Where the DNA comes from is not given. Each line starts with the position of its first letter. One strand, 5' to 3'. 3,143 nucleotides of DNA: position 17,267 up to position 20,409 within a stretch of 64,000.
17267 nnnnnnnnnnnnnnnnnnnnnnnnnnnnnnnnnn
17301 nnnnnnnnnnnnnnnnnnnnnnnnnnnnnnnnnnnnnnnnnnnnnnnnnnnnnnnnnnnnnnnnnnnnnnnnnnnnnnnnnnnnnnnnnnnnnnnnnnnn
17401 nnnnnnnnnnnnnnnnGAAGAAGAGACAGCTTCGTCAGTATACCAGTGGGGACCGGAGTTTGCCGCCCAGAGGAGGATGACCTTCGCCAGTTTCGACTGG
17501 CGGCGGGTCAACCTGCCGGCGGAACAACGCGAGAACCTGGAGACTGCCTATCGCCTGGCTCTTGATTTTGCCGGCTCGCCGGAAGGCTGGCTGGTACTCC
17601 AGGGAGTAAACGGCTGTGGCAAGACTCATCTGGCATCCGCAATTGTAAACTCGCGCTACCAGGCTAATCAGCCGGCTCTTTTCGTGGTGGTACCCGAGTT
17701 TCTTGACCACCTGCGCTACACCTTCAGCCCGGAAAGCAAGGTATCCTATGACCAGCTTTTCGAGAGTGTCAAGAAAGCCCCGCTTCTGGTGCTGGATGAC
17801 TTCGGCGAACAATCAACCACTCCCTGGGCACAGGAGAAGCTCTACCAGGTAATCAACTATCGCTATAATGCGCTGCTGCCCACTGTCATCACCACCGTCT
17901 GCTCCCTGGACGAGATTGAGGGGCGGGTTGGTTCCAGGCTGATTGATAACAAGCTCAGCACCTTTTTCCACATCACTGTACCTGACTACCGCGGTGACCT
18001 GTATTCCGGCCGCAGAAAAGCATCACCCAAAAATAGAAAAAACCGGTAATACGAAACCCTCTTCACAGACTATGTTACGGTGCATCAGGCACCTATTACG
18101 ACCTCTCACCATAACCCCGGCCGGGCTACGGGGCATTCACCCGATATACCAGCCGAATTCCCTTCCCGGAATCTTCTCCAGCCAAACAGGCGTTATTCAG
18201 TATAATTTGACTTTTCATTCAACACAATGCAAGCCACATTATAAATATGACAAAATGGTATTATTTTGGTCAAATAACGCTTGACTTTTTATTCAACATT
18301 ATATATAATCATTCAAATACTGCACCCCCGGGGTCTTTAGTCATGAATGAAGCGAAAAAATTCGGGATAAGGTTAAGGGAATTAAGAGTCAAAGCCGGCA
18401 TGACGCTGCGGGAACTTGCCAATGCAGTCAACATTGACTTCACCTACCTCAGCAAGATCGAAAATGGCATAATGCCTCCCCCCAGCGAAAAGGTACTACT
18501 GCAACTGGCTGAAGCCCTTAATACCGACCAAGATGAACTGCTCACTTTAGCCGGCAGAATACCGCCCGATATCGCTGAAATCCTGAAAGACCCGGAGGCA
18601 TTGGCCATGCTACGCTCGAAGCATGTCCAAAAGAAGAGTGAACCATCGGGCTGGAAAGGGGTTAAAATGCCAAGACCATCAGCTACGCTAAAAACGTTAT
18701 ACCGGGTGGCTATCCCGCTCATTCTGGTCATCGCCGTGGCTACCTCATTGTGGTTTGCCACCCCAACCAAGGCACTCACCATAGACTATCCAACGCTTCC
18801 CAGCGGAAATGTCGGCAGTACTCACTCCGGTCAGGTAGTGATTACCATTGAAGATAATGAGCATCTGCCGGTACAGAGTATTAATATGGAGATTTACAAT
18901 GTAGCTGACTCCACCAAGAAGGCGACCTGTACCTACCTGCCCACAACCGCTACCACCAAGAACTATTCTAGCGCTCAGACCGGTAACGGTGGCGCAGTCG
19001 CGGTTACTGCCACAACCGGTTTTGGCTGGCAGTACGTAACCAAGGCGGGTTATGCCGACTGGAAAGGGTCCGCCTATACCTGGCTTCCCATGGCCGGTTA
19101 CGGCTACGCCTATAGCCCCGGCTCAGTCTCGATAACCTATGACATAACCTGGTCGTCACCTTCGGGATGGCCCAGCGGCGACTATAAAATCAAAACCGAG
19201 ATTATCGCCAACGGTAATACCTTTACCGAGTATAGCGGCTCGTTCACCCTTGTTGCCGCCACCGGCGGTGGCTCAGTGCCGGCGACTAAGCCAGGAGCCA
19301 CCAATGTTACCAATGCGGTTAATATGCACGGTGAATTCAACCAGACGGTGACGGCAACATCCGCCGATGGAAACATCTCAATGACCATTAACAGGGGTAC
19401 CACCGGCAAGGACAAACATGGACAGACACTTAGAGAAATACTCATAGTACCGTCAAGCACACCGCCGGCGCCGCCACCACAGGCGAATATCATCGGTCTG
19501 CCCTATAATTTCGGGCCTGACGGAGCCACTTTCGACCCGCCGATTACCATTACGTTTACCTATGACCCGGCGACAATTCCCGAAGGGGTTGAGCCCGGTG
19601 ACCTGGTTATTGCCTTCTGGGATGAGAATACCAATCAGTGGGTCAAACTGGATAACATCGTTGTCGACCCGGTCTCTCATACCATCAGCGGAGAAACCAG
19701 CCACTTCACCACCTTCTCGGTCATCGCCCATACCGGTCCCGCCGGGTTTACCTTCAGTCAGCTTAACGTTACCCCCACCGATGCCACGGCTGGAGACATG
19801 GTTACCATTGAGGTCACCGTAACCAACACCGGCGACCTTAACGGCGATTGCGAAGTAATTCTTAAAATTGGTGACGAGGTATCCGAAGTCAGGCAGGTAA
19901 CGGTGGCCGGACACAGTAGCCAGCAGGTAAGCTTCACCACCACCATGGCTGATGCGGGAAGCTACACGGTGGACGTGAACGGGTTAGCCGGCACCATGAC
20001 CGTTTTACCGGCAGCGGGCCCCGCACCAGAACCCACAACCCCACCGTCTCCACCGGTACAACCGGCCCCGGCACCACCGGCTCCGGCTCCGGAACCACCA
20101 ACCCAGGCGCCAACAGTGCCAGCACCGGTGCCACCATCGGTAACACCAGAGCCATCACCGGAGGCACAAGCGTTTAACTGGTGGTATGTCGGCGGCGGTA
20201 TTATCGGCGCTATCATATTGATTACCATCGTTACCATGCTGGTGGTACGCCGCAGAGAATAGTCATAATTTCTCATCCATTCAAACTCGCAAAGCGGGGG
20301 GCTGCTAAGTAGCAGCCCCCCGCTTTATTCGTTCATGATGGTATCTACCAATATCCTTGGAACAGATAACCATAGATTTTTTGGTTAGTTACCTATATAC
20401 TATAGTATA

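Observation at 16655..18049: Helicase-loader homolog with two tandem DnaC/DnaI-type AAA+ modules in one polypeptide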

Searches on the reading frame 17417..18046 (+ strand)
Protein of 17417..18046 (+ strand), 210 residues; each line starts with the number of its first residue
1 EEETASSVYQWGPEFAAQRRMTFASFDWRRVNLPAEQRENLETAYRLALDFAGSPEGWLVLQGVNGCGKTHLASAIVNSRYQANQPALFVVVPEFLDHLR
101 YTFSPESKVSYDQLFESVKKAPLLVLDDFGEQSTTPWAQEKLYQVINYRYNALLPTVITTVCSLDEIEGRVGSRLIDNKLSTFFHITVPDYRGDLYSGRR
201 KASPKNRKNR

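Call 8: search_protein_families(library=ncbifam, proteins=[window:17417-18046:+], max_evalue=0.001)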
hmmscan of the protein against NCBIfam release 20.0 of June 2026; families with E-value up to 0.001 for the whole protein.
window:17417-18046:+ (210 aa): 14 families
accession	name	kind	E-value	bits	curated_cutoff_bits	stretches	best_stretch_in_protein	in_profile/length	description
NF005992.0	PRK08116.1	subfamily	3.2e-31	108.5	189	1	19-185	80-243/269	hypothetical protein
NF038214.1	IS21_help_AAA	equivalog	1.6e-16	60.7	200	1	22-166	61-196/232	IS21-like element helper ATPase IstB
NF005931.1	PRK07952.1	equivalog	4.5e-16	59.2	357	1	25-178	70-221/246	replicative helicase loader DnaC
NF005304.0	PRK06835.1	equivalog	4.9e-16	58.7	215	1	38-181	162-307/330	ATP-binding protein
NF006505.0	PRK08939.1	equivalog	9.7e-16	57.9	228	1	58-169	158-267/306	primosomal protein DnaI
NF009043.0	PRK12377.1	subfamily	2.4e-13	50.3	389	1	35-178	81-221/248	ATP-binding protein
NF005378.0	PRK06921.1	subfamily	3.2e-13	49.4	207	1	54-177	115-242/266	hypothetical protein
NF001154.0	PRK00149.3-3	equivalog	4.7e-11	42.3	410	1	59-176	153-270/462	chromosomal replication initiator protein DnaA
TIGR00362.1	DnaA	equivalog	3.3e-08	33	343.9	1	59-175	140-258/437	chromosomal replication initiator protein DnaA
NF006616.1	PRK09183.1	subfamily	5.8e-07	29.1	300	1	59-152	103-194/253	IS21-like element helper ATPase IstB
TIGR03420.1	DnaA_homol_Hda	equivalog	1.1e-06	28.4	194.8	1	42-149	27-119/226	DnaA regulatory inactivator Hda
NF005098.0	PRK06526.1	subfamily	1.3e-05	24.8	296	1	47-152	101-202/266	transposase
NF041813.1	Avs2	equivalog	0.00016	19.7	1000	1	57-97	166-206/1317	AVAST type 2 anti-phage system protein Avs2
NF009087.0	PRK12422.1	equivalog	0.00066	19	657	1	59-174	144-259/455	chromosomal replication initiator protein DnaA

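Call 64: search_solved_structures(query=window:17462-18046:+, max_evalue=0.000001, show_alignments=5)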
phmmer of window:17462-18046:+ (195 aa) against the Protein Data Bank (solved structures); distinct sequences matched with E-value up to 0.000001: 7.
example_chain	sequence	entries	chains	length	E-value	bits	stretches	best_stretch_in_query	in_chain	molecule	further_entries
2w58_A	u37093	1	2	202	9.3e-13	51.7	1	38-151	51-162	PRIMOSOME COMPONENT (HELICASE LOADER)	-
3ec2_A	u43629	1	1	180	2e-12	50.6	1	43-153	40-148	DNA replication protein DnaC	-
3ecc_A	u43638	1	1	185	2.1e-12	50.5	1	43-153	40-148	DNA replication protein DnaC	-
6qel_G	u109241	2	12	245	2.7e-12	50.2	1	11-163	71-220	DNA replication protein dnaC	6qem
4m4w_J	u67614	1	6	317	7.5e-12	48.7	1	39-153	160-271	Primosomal protein DnaI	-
5he8_A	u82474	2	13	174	1.3e-09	41.4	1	43-156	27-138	Helicase loader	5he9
2qgz_A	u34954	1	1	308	1.8e-08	37.7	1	36-154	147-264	Putative primosome component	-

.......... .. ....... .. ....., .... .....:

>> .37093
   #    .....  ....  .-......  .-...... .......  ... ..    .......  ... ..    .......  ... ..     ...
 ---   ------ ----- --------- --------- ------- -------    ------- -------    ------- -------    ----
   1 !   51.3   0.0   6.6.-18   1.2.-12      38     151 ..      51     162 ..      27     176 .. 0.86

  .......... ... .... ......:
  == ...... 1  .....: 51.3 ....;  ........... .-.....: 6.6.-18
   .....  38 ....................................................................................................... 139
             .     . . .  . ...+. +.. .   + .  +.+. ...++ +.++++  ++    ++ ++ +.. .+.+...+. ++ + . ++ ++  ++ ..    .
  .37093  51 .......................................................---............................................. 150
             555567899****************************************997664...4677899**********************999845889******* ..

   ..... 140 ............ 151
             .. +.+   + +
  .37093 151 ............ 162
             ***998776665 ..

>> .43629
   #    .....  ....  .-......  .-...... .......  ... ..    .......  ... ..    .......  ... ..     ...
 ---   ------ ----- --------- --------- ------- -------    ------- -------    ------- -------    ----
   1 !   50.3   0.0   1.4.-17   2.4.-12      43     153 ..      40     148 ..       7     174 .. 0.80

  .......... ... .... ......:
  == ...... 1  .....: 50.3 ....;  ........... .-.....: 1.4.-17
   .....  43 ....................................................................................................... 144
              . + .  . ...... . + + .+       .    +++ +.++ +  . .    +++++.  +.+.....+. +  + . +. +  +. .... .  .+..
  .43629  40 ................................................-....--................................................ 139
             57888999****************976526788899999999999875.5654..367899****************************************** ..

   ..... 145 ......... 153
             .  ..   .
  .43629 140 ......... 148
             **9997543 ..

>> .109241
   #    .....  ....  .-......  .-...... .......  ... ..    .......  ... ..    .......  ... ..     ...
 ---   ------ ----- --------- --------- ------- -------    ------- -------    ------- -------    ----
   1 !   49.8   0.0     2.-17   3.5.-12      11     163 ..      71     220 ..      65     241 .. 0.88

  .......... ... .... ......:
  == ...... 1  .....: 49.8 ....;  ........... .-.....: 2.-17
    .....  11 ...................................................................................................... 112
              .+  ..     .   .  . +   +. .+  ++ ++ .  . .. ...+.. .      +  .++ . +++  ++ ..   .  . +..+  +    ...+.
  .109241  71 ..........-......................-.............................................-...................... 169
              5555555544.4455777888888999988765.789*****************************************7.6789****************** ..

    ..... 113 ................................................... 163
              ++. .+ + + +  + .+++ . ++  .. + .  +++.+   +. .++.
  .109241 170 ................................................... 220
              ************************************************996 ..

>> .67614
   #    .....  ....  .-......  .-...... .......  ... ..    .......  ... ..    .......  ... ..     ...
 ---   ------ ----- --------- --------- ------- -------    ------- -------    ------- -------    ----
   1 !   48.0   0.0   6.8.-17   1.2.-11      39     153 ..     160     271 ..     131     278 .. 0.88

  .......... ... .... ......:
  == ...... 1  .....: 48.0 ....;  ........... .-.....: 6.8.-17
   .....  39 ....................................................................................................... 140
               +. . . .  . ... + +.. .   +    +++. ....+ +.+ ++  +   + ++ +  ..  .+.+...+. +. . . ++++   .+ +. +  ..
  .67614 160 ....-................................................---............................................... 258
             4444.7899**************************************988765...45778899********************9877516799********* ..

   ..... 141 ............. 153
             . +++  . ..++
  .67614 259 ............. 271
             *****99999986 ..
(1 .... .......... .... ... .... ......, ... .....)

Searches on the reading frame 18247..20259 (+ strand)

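Call 3: search_protein_families(library=pfam, proteins=[window:18247-20259:+], max_evalue=0.01)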
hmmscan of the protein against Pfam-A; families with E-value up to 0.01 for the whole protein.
window:18247-20259:+ (671 aa): 7 families
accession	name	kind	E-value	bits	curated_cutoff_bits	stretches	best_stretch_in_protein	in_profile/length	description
PF13560.12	HTH_31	-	9.1e-14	52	27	1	39-98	2-61/64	Helix-turn-helix domain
PF12844.13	HTH_19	-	4.4e-13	49.4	30.2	1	40-103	1-63/64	Helix-turn-helix domain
PF01381.28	HTH_3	-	1.5e-12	47.8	23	1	43-94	1-51/55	Helix-turn-helix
PF07705.17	CARDB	-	5.1e-05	23.9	22.7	1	506-577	8-81/101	CARDB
PF13443.12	HTH_26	-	7.8e-05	23.3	22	1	42-101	1-60/63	Cro/C1-type HTH DNA-binding domain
PF13413.12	HTH_25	-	0.0002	21.6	24.6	1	42-74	1-33/62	Helix-turn-helix domain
PF04226.18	Transgly_assoc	-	0.00074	20.1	25.3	1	639-665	21-47/49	Transglycosylase associated protein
